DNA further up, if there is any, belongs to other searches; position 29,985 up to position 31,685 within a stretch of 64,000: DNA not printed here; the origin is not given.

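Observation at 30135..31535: EPSP-synthase-fold protein missing the canonical catalytic residues, adjacent to tyrA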

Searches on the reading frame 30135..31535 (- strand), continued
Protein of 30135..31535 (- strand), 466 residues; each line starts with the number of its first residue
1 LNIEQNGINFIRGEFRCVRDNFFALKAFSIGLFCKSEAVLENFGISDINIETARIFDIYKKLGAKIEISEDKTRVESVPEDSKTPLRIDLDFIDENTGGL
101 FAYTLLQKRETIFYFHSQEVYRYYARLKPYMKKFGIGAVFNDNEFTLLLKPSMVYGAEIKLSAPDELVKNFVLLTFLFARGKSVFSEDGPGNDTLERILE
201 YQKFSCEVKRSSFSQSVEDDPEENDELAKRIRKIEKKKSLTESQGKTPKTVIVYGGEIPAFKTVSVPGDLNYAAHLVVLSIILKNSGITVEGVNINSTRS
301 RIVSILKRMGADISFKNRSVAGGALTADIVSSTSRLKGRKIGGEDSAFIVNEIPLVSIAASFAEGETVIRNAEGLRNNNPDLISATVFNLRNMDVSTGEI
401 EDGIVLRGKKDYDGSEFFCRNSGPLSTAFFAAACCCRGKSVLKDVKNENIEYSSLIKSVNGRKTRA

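Call 49: find_homologous_proteins(query=A5, max_evalue=1e-10)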
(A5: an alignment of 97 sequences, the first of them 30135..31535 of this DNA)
Query A5 (97 sequences) (466 aa, profile of the alignment): 152 proteins with E <= 1e-10 among 8000 candidates; the best 120 are listed.
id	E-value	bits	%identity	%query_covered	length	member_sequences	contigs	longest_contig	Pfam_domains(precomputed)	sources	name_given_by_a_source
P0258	1.0e-116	409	23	38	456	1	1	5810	PF00275.26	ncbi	-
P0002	2.4e-110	387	31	62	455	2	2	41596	PF00275.26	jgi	-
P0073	5.3e-103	363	30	52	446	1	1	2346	PF00275.26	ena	-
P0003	1.3e-98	349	28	94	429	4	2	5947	PF00275.26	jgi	jgi:3-phosphoshikimate 1-carboxyvinyltransferase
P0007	2.8e-95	338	26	95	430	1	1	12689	PF00275.26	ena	-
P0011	4.8e-95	337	35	43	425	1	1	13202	PF00275.26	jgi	-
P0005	1.4e-93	332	35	43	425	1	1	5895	PF00275.26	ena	-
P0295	1.6e-93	332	24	97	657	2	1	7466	PF00275.26,PF02224.25,PF13189.13,PF13238.13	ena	-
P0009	2.8e-93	331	35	43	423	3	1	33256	PF00275.26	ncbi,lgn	-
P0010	5.4e-93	330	28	63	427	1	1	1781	PF00275.26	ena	-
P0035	5.9e-93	330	24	97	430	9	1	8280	PF00275.26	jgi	jgi:3-phosphoshikimate 1-carboxyvinyltransferase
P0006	6.6e-93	330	27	97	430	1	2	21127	PF00275.26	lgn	-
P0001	7.2e-93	330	100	96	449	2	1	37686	PF00275.26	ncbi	ncbi:MAG: hypothetical protein ACLFQK_00085 [Fibrobacterota bacterium]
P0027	1.4e-92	329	25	97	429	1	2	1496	PF00275.26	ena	-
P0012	3.6e-92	328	25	97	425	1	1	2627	PF00275.26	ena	-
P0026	2.7e-90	321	24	97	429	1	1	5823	PF00275.26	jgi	jgi:3-phosphoshikimate 1-carboxyvinyltransferase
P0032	1.6e-89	319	26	94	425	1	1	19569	PF00275.26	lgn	-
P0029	5.4e-89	317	26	94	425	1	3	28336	PF00275.26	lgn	-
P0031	5.9e-89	317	28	63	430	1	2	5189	PF00275.26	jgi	-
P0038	5.6e-88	314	28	63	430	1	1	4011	PF00275.26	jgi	-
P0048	1.6e-85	306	32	46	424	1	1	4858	PF00275.26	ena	-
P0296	2.7e-85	305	38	41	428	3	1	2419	PF00275.26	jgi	-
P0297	3.5e-85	305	24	95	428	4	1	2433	PF00275.26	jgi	jgi:3-phosphoshikimate 1-carboxyvinyltransferase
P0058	1.3e-84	303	24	97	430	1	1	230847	PF00275.26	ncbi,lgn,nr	ncbi:MAG TPA: 3-phosphoshikimate 1-carboxyvinyltransferase [Candidatus Acidoferrales bacterium]|nr:3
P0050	6.4e-84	300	24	97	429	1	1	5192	PF00275.26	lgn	-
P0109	1.5e-83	299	23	98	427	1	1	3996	PF00275.26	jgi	jgi:3-phosphoshikimate 1-carboxyvinyltransferase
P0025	8.2e-83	297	27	71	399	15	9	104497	PF00275.26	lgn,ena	-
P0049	4.9e-82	294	33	41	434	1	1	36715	PF00275.26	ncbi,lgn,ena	-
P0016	1.1e-80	290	30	63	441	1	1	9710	PF00275.26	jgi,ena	-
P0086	2.2e-80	289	25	66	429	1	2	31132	PF00275.26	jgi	jgi:3-phosphoshikimate 1-carboxyvinyltransferase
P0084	1.8e-79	286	27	67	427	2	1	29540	PF00275.26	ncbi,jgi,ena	ncbi:MAG: 3-phosphoshikimate 1-carboxyvinyltransferase [Candidatus Omnitrophota bacterium]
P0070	2.7e-79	285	28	44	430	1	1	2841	PF00275.26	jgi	jgi:3-phosphoshikimate 1-carboxyvinyltransferase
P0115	1.5e-78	283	24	67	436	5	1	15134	PF00275.26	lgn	-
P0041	2.3e-78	282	23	87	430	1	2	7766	PF00275.26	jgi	jgi:3-phosphoshikimate 1-carboxyvinyltransferase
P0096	2.8e-78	282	29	45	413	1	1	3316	PF00275.26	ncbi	-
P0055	4.3e-78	281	23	85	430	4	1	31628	PF00275.26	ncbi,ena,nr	ncbi:MAG TPA: 3-phosphoshikimate 1-carboxyvinyltransferase [Candidatus Acidoferrales bacterium]|nr:3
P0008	4.8e-78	281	30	64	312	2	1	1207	PF00275.26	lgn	-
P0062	7.1e-78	280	30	62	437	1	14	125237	PF00275.26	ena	-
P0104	7.5e-78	280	24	71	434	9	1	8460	PF00275.26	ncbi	-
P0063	9.6e-78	280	30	62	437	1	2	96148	PF00275.26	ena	-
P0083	1.0e-77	280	25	65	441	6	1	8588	PF00275.26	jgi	jgi:3-phosphoshikimate 1-carboxyvinyltransferase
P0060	1.2e-77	280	30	62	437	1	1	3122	PF00275.26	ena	-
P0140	3.5e-77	278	25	83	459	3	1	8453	PF00275.26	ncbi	ncbi:MAG: 3-phosphoshikimate 1-carboxyvinyltransferase [Candidatus Omnitrophota bacterium]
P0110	4.1e-77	278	25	65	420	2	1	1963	PF00275.26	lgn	-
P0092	6.2e-77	277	29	46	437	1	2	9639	PF00275.26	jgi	jgi:3-phosphoshikimate 1-carboxyvinyltransferase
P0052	8.1e-76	274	29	70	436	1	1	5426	PF00275.26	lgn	-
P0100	1.0e-75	273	24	71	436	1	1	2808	PF00275.26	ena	-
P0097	1.2e-75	273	27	82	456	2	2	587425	PF00275.26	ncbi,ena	-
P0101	1.5e-75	273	23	83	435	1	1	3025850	PF00275.26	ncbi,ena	-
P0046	1.5e-75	273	26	82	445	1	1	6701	PF00275.26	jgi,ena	-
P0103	3.4e-75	272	29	41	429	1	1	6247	PF00275.26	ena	-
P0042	1.6e-74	269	25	87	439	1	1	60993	PF00275.26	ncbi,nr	ncbi:MAG: 3-phosphoshikimate 1-carboxyvinyltransferase [Candidatus Omnitrophica bacterium]|nr:3-phos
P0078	7.5e-74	267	24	66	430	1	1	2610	PF00275.26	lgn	-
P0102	9.2e-74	267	25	67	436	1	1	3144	PF00275.26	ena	-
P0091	9.7e-74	267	23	71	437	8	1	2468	PF00275.26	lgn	-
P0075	2.7e-73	265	25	86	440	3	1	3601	PF00275.26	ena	-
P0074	7.7e-73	264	26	67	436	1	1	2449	PF00275.26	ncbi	-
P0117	1.5e-72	263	25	63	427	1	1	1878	PF00275.26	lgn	-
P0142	3.1e-72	262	25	82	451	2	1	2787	PF00275.26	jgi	-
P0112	1.2e-71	260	27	54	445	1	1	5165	PF00275.26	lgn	-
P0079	3.7e-71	258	30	46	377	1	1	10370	PF00275.26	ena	-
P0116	2.7e-70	255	30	33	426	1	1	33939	PF00275.26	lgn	-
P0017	3.4e-69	252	39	42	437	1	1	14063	PF00275.26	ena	-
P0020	5.6e-69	251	39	42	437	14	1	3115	PF00275.26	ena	-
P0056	6.6e-69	251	24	86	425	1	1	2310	PF00275.26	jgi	-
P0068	7.7e-69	251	41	31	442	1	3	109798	PF00275.26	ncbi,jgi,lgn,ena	-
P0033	6.7e-68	248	41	32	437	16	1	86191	PF00275.26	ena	-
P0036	7.3e-68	247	30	60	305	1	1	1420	PF00275.26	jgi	jgi:3-phosphoshikimate 1-carboxyvinyltransferase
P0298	7.4e-68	247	25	42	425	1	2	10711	PF00275.26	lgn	-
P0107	8.2e-68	247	29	47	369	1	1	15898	PF00275.26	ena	-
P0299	9.2e-68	247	25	42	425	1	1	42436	PF00275.26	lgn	-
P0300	2.5e-67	246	24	61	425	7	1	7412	PF00275.26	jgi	jgi:3-phosphoshikimate 1-carboxyvinyltransferase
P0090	4.2e-67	245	24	83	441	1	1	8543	PF00275.26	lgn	-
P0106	2.2e-66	243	24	71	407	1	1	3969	PF00275.26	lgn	-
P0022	2.4e-66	242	44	33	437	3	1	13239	PF00275.26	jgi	-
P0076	2.8e-65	239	25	85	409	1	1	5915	PF00275.26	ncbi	-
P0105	2.8e-64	236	28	51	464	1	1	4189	PF00275.26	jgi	-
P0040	3.6e-63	232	27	67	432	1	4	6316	PF00275.26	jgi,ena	-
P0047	2.4e-62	229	31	46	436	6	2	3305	PF00275.26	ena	-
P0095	3.4e-62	229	24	73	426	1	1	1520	PF00275.26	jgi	jgi:3-phosphoshikimate 1-carboxyvinyltransferase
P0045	6.4e-60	221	24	71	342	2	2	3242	PF00275.26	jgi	jgi:3-phosphoshikimate 1-carboxyvinyltransferase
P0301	7.1e-46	175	28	31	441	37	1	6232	PF00275.26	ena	-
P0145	9.6e-45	171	24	42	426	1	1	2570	PF00275.26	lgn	-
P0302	2.6e-44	170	38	42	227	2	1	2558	PF00275.26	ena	-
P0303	4.4e-42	162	31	31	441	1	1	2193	PF00275.26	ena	-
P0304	9.8e-42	161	25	79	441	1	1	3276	PF00275.26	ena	-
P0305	2.7e-41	160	24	79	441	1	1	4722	PF00275.26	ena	-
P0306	8.8e-40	155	33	23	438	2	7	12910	PF00275.26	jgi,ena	jgi:3-phosphoshikimate 1-carboxyvinyltransferase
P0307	7.8e-36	142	27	38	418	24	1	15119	PF00275.26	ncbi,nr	ncbi:MAG: 3-phosphoshikimate 1-carboxyvinyltransferase [Clostridia bacterium]|nr:3-phosphoshikimate 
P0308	4.2e-32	130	28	42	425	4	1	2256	PF00275.26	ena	-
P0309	2.0e-29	121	26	26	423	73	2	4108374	PF00275.26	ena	-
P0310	2.9e-26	110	24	21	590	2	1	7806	PF00275.26,PF01202.29,PF13238.13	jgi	jgi:3-phosphoshikimate 1-carboxyvinyltransferase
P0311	3.7e-25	107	26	45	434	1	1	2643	PF00275.26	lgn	-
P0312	1.2e-24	105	26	23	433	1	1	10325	PF00275.26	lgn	-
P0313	4.2e-22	97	27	33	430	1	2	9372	PF00275.26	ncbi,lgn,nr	ncbi:MAG: 3-phosphoshikimate 1-carboxyvinyltransferase [Patescibacteria group bacterium]|nr:3-phosph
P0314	7.2e-22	96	25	32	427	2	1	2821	PF00275.26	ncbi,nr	ncbi:3-phosphoshikimate 1-carboxyvinyltransferase, partial [Candidatus Parcubacteria bacterium]|nr:3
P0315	1.1e-21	95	34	31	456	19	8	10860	PF00275.26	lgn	-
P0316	3.5e-20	90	25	32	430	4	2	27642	PF00275.26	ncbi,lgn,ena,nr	ncbi:3-phosphoshikimate 1-carboxyvinyltransferase [Candidatus Parcubacteria bacterium]|nr:3-phosphos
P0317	7.8e-20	89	24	33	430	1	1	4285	PF00275.26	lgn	-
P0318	1.1e-19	89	25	16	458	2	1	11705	PF00275.26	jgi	jgi:3-phosphoshikimate 1-carboxyvinyltransferase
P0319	1.5e-19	88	29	20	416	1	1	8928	PF00275.26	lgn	-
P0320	2.4e-19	88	38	17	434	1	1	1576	PF00275.26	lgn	-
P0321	9.5e-18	82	64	3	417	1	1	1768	PF00275.26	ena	-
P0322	7.8e-16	76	-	-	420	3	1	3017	PF00275.26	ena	-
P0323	9.4e-16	76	38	10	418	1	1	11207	PF00275.26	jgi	jgi:UDP-N-acetylglucosamine 1-carboxyvinyltransferase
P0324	9.9e-16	76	31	20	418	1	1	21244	PF00275.26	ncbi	-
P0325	1.0e-15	76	27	27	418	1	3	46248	PF00275.26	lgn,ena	-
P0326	1.1e-15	75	28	32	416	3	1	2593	PF00275.26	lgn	-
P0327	1.2e-15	75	30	20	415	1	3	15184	PF00275.26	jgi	jgi:UDP-N-acetylglucosamine 1-carboxyvinyltransferase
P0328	1.2e-15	75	38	10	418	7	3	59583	PF00275.26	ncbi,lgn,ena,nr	ncbi:MAG: UDP-N-acetylglucosamine 1-carboxyvinyltransferase [Ruminiclostridium sp.]|nr:UDP-N-acetylg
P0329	1.8e-15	75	30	16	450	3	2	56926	PF00275.26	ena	-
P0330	1.4e-14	72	35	10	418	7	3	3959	PF00275.26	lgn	-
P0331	2.1e-14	71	29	20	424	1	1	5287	PF00275.26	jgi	jgi:UDP-N-acetylglucosamine 1-carboxyvinyltransferase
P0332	2.7e-14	71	24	9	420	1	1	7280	PF00275.26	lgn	-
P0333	2.7e-14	71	32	13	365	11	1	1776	PF00275.26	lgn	-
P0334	3.2e-14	71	-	-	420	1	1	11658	PF00275.26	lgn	-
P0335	5.7e-14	70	26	38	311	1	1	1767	PF00275.26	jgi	jgi:3-phosphoshikimate 1-carboxyvinyltransferase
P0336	6.4e-14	70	-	-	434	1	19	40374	PF00275.26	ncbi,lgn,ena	ncbi:MAG TPA: UDP-N-acetylglucosamine 1-carboxyvinyltransferase [Chitinophagaceae bacterium]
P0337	4.5e-13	67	29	14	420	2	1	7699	PF00275.26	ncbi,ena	-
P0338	4.5e-13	67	33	19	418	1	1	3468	PF00275.26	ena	-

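Call 50: find_encoding_contigs(protein=P0258, flank=10000, max_places=3)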
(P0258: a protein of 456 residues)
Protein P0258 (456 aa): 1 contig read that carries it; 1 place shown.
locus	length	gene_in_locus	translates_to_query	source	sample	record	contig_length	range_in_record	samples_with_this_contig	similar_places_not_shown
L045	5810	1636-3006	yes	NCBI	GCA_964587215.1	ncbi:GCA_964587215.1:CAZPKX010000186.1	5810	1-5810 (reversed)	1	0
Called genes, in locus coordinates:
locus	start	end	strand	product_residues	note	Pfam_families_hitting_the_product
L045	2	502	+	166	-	?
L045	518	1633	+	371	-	PF02153:PDH_N, PF20463:PDH_C, PF01842:ACT, PF22629:ACT_AHAS_ss (weak)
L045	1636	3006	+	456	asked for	PF00275:EPSP_synthase (weak)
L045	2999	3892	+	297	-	PF01513:NAD_kinase, PF20143:NAD_kinase_C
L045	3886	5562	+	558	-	PF02463:SMC_N, PF13175:AAA_15 (faint), PF13401:AAA_22 (faint), PF13476:AAA_23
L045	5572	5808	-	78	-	?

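Call 51: find_encoding_contigs(protein=P0073, flank=10000, max_places=3)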
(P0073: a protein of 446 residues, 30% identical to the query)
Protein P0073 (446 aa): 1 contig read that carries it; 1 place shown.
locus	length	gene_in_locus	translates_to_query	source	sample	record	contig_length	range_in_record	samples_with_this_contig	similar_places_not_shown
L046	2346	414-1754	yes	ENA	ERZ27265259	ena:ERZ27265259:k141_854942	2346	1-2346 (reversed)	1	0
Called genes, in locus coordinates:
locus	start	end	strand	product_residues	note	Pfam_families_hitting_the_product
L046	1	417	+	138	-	?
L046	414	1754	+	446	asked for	PF00275:EPSP_synthase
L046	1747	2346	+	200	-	?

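Call 52: find_encoding_contigs(protein=P0147, flank=10000, max_places=3)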
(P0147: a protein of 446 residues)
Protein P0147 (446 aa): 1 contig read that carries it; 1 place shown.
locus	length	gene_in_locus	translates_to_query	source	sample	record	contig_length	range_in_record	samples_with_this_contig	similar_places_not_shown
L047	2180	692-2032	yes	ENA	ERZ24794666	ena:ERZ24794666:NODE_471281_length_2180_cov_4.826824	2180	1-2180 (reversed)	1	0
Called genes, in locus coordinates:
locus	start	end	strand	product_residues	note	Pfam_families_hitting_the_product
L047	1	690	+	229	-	?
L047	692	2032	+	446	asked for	PF00275:EPSP_synthase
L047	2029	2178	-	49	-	?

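Call 53: find_encoding_contigs(protein=P0192, flank=10000, max_places=2)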
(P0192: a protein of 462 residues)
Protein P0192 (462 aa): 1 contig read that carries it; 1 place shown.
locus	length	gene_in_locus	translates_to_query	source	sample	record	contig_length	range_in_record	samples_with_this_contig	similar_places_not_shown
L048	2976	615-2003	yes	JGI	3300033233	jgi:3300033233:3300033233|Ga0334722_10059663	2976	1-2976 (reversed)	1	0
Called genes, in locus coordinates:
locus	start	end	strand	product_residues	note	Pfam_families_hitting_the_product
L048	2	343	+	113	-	?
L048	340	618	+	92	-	PF01817:CM_2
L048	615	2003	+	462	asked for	PF00275:EPSP_synthase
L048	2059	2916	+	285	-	PF01513:NAD_kinase, PF20143:NAD_kinase_C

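Call 54: find_encoding_contigs(protein=P0149, flank=10000, max_places=2)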
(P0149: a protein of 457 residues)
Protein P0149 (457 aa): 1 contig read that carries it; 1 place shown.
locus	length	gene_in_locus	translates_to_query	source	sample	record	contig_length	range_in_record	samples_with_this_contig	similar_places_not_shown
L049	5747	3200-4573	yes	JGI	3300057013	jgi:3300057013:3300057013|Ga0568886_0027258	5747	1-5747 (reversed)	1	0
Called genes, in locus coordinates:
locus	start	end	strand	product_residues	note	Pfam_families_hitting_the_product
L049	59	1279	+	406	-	PF00155:Aminotran_1_2, PF12897:Asp_aminotransf (weak)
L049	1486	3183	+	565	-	PF03485:Arg_tRNA_synt_N, PF00750:tRNA-synt_1d, PF05746:DALR_1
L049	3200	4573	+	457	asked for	PF00275:EPSP_synthase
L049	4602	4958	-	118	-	-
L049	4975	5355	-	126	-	-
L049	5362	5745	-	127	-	?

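Call 55: find_encoding_contigs(protein=P0157, flank=10000, max_places=2)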
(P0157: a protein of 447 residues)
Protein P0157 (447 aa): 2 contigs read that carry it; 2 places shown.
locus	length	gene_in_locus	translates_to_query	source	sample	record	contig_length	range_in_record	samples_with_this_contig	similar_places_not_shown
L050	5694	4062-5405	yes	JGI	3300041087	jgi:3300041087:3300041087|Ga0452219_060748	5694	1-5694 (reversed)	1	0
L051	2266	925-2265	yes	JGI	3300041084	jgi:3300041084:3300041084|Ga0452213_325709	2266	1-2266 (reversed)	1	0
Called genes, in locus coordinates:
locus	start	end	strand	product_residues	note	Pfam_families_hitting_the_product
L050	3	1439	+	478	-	?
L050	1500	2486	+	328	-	PF10502:Peptidase_S26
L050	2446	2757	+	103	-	PF01817:CM_2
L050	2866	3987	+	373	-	PF03807:F420_oxidored (weak), PF02153:PDH_N, PF20463:PDH_C, PF01842:ACT (weak), PF22629:ACT_AHAS_ss (weak)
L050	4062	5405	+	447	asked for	PF00275:EPSP_synthase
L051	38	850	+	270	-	PF02153:PDH_N, PF20463:PDH_C, PF01842:ACT, PF22629:ACT_AHAS_ss (weak)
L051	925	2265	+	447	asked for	PF00275:EPSP_synthase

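Call 62: list_cluster_members(proteins=[P0148, P0153, P0156, P0162, P0164, P0150, P0157, P0161, P0192, P0204])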
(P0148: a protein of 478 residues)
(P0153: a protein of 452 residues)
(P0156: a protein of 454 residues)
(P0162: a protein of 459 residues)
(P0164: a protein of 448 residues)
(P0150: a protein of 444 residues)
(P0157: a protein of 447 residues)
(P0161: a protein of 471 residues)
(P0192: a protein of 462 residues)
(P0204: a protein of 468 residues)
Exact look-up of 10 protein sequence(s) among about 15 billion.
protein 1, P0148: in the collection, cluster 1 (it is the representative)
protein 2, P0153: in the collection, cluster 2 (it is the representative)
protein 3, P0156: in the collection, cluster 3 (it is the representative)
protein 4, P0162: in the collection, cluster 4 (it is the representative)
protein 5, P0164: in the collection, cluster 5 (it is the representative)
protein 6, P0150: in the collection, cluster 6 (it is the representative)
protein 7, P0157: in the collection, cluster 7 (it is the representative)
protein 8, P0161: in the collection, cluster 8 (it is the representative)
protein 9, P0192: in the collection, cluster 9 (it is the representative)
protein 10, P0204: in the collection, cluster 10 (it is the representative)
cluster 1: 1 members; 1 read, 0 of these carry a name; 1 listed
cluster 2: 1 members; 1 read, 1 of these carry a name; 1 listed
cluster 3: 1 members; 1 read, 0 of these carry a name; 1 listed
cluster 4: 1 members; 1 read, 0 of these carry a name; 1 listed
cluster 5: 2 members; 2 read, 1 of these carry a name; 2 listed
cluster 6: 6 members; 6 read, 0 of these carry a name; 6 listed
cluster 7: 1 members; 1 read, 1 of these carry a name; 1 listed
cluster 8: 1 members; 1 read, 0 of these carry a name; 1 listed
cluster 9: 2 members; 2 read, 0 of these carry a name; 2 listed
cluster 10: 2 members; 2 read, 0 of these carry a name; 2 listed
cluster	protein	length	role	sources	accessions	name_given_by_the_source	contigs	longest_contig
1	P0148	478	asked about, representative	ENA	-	-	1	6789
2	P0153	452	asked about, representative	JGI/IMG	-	hypothetical protein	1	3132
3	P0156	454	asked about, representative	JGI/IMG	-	-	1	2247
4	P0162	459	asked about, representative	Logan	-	-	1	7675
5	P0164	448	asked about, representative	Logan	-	-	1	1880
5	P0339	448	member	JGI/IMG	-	hypothetical protein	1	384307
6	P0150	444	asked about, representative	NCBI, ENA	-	-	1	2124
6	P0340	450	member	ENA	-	-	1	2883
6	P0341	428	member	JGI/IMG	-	-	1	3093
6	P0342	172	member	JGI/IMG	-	-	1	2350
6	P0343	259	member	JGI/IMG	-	-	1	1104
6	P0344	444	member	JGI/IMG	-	-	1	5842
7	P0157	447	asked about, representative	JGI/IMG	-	3-phosphoshikimate 1-carboxyvinyltransferase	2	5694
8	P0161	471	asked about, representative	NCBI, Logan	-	-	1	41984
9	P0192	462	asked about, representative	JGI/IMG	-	-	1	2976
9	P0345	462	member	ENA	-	-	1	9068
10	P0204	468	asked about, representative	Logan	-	-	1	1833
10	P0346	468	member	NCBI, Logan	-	-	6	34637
